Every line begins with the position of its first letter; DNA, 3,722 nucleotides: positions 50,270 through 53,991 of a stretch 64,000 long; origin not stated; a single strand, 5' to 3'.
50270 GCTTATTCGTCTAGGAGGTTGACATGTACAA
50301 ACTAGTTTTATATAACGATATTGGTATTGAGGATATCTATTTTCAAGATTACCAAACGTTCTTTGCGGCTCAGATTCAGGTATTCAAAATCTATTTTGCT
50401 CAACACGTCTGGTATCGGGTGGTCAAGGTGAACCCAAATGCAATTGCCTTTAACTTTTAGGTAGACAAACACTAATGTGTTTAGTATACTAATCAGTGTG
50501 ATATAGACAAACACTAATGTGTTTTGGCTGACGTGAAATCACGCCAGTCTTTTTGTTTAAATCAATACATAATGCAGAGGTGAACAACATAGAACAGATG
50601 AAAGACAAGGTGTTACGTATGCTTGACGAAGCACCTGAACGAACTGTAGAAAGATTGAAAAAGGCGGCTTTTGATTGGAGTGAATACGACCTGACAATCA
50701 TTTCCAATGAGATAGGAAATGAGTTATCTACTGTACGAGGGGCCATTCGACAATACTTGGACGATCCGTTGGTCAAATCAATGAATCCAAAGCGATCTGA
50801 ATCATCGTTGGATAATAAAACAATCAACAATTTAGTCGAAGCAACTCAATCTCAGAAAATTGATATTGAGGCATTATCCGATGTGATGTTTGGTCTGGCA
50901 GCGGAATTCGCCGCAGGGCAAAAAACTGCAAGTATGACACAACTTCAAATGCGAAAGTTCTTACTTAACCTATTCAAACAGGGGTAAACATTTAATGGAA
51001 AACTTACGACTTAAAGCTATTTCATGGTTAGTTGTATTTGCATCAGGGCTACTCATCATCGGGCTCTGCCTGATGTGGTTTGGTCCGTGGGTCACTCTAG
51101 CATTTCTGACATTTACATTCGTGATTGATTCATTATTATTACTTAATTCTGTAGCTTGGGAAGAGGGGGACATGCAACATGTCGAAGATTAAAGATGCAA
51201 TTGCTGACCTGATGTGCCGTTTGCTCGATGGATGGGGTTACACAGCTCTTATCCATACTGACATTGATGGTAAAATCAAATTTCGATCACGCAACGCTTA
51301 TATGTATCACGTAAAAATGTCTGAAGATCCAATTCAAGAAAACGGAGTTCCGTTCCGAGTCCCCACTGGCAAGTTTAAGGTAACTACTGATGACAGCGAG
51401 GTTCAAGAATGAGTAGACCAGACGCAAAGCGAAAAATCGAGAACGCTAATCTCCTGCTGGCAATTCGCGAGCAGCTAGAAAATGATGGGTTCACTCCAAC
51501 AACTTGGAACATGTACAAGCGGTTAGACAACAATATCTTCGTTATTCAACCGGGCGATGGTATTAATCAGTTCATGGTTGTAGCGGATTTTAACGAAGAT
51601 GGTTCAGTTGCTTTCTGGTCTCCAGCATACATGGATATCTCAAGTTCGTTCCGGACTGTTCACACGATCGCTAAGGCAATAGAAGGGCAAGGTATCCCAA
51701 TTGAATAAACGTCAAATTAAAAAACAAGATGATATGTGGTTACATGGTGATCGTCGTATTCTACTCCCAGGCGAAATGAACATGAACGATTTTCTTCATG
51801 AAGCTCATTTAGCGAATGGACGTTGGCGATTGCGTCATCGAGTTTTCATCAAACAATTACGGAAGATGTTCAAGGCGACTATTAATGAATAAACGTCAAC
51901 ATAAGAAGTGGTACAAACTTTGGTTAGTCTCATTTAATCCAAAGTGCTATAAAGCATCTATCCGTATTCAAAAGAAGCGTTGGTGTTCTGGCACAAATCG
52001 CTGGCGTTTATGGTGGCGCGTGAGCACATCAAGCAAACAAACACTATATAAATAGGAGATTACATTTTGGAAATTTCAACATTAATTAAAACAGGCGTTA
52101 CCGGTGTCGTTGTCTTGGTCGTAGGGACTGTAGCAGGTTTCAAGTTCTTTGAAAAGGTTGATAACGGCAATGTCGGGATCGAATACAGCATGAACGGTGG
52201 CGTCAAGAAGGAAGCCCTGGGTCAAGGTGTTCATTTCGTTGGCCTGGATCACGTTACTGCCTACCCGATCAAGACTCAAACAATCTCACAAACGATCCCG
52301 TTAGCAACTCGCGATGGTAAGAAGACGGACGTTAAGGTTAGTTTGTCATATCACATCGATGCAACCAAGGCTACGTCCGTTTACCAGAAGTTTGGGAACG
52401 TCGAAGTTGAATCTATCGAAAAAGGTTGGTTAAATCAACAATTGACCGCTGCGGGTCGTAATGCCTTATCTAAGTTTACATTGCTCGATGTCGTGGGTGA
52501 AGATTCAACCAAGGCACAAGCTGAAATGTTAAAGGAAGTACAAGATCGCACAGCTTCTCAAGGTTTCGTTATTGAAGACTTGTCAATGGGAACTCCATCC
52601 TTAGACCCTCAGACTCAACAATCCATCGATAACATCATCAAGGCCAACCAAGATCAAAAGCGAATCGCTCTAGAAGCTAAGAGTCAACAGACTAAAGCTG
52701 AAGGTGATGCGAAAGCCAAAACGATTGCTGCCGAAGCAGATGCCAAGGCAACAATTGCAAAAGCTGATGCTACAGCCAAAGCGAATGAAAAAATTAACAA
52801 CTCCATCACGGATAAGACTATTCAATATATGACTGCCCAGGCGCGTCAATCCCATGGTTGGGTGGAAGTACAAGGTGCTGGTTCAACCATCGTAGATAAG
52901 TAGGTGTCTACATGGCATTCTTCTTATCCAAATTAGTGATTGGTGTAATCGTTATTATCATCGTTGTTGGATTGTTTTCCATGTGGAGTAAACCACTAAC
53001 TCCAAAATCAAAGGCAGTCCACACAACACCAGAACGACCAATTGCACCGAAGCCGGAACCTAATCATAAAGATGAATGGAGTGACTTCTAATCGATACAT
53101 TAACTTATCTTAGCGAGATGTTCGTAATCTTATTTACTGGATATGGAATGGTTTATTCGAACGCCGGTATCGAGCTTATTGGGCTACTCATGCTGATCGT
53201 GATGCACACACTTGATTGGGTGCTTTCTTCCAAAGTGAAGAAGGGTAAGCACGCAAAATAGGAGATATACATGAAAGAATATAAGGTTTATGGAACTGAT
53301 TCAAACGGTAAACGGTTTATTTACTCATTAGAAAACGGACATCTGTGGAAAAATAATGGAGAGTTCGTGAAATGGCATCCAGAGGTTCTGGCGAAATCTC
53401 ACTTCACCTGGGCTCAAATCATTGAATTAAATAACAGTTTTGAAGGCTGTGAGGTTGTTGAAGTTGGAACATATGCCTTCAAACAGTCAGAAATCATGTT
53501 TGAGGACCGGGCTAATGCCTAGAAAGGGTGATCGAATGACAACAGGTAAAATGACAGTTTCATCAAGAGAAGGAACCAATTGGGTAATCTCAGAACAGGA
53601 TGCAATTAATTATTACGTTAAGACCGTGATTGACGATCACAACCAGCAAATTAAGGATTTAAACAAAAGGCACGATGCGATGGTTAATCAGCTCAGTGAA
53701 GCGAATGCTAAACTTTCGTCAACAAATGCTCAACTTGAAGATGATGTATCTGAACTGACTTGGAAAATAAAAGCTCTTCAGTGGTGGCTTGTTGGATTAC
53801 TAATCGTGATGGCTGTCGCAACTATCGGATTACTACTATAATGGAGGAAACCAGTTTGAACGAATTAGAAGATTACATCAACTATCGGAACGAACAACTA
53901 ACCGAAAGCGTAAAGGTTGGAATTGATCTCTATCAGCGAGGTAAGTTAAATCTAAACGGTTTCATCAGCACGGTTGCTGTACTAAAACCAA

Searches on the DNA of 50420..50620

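Call 68: search_rna_families(source=window, start=50420, end=50620, threshold=evalue, max_evalue=10)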
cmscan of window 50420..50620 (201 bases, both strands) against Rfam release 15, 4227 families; matches with E-value up to 10: 6.
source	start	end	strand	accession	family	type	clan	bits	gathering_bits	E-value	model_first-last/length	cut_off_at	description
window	50473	50557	+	RF03534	sRNA71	Gene; sRNA;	-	17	50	3.2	1-104/104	no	Staphylococcus sRNA71 small RNA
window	50431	50529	+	RF01029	mir-649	Gene; miRNA;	-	15.2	100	2.8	1-93/93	no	mir-649 microRNA precursor family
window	50491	50546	-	RF02985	ftsZ-DE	Gene; sRNA;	-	14.3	72.2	1.6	1-69/69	no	ftsZ-DE RNA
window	50421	50477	+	RF01289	snoR17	Gene; snRNA; snoRNA; CD-box;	-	14.2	60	8.5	1-110/110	no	Small nucleolar RNA snoR17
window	50448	50516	-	RF00801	mir-280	Gene; miRNA;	-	13.6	70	9.9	1-83/83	no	mir-280 microRNA precursor family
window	50461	50562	+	RF00558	L20_leader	Cis-reg; leader;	-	12.8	58.7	4.4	1-127/127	no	Ribosomal protein L20 leader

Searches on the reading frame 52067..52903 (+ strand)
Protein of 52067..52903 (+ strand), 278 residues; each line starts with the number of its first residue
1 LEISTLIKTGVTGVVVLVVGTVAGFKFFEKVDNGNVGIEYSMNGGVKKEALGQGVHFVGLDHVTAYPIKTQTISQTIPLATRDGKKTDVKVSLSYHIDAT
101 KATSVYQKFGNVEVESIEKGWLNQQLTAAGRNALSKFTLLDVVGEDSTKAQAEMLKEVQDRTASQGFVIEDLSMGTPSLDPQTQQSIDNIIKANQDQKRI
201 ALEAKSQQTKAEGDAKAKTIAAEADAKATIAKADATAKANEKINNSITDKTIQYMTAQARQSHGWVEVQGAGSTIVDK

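Call 13: search_protein_families(library=pfam, proteins=[window:52067-52903:+], max_evalue=0.01)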
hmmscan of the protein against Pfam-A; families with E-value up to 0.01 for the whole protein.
window:52067-52903:+ (278 aa): 1 family
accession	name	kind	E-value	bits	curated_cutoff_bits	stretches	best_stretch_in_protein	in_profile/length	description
PF01145.31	Band_7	-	1.8e-19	70.9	23.6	1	30-208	2-169/176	SPFH domain / Band 7 family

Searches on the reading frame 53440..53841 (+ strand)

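Call 41: search_protein_families(library=pfam, proteins=[window:53440-53841:+], max_evalue=0.01)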
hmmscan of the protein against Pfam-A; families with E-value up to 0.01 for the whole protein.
window:53440-53841:+ (133 aa): 5 families
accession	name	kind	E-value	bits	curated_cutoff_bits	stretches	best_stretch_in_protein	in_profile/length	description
PF07798.16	CCDC90-like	-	0.0012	19.2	33.5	1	52-131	87-171/175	Coiled-coil domain-containing protein 90-like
PF07926.17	TPR_MLP1_2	-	0.002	18.6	36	1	60-114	62-116/129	TPR/MLP1/MLP2-like protein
PF06810.17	Phage_scaffold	-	0.0065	16.9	35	1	62-114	18-76/170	Phage capsid assembly scaffolding protein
PF06009.19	Laminin_II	-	0.0089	16.5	33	0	60-107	50-96/138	Laminin Domain II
PF03954.19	Lectin_N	-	0.0098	16.2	28.3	0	66-117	79-130/140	Hepatic lectin, N-terminal domain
